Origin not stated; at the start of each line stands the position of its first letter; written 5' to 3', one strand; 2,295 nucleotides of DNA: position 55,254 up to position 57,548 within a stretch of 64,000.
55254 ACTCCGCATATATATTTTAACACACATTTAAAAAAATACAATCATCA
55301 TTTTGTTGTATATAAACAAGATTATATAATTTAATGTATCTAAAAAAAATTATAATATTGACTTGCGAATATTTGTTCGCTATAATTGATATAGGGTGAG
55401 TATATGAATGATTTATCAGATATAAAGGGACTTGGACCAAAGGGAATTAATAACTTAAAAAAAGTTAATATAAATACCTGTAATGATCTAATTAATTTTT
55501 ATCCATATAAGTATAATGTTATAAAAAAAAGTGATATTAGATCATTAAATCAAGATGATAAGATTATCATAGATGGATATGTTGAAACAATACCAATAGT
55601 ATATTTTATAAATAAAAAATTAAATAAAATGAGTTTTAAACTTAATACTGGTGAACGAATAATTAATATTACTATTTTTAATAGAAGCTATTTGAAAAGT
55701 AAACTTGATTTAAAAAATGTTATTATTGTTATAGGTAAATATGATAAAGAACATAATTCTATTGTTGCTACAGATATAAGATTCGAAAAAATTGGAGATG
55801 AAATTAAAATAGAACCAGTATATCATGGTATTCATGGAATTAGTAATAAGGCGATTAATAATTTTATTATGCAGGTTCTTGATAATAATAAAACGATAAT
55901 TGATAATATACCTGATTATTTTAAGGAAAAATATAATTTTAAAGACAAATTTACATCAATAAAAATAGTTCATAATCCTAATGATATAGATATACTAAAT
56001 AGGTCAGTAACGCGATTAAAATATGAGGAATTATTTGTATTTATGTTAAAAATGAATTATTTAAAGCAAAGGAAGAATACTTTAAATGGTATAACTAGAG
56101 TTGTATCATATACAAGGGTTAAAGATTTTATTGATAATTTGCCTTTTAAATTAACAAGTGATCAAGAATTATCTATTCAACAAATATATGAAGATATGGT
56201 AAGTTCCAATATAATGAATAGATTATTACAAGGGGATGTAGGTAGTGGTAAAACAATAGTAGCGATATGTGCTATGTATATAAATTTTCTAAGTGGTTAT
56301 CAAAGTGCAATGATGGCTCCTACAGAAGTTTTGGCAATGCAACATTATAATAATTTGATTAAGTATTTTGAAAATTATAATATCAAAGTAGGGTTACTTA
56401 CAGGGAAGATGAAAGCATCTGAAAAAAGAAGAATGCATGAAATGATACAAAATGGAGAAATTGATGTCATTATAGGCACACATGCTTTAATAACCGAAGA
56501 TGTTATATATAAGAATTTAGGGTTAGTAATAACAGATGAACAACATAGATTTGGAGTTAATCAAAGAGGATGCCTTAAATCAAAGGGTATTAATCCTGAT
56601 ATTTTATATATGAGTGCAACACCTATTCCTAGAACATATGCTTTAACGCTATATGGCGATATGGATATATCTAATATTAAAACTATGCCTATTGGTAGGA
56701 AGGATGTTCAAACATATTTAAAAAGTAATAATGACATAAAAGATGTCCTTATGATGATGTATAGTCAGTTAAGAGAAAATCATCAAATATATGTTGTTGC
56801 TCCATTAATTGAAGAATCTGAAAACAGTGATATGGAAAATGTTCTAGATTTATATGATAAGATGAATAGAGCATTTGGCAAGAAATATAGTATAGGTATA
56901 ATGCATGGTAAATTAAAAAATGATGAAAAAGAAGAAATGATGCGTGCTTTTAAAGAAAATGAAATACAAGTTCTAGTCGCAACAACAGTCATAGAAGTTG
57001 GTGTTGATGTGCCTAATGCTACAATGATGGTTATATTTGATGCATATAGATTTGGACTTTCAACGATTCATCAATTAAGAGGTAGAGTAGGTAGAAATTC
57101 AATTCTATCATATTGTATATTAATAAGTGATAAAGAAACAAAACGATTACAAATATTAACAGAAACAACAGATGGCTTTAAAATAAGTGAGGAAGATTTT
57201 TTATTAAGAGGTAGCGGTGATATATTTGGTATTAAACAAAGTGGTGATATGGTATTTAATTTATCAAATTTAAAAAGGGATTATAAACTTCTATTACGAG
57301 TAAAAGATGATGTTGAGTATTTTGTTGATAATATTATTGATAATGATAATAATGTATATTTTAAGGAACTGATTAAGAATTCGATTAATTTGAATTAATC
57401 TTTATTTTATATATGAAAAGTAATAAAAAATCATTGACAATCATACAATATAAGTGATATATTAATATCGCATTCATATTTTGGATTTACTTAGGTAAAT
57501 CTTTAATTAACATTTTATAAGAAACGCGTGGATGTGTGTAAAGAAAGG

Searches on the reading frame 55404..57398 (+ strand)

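Call 41: search_protein_families(library=pfam, proteins=[window:55404-57398:+], max_evalue=0.0001)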
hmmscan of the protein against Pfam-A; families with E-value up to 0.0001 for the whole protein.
window:55404-57398:+ (664 aa): 7 families
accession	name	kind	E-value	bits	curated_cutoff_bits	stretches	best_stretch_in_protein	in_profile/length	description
PF00271.37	Helicase_C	-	5.4e-26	91.4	23.5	1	453-565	10-109/110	Helicase conserved C-terminal domain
PF00270.35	DEAD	-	1.9e-25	90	26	1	251-411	1-163/167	DEAD/DEAH box helicase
PF04851.21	ResIII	-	2.2e-11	44.4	22.5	1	249-407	3-162/164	Type III restriction enzyme, res subunit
PF17191.10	RecG_wedge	-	7.1e-09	35.9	23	1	7-157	5-157/162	RecG wedge domain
PF19833.4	RecG_dom3_C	-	3e-08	34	26.8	1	588-652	1-62/87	ATP-dependent DNA helicase RecG, domain 3, C-terminal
PF07517.20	SecA_DEAD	-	5.6e-06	26.3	24.6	1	278-346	98-166/290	SecA DEAD-like domain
PF22590.2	Cas3-like_C_2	-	8.4e-06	26.5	27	0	479-565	14-104/106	CRISPR-associated nuclease/helicase Cas3, C-terminal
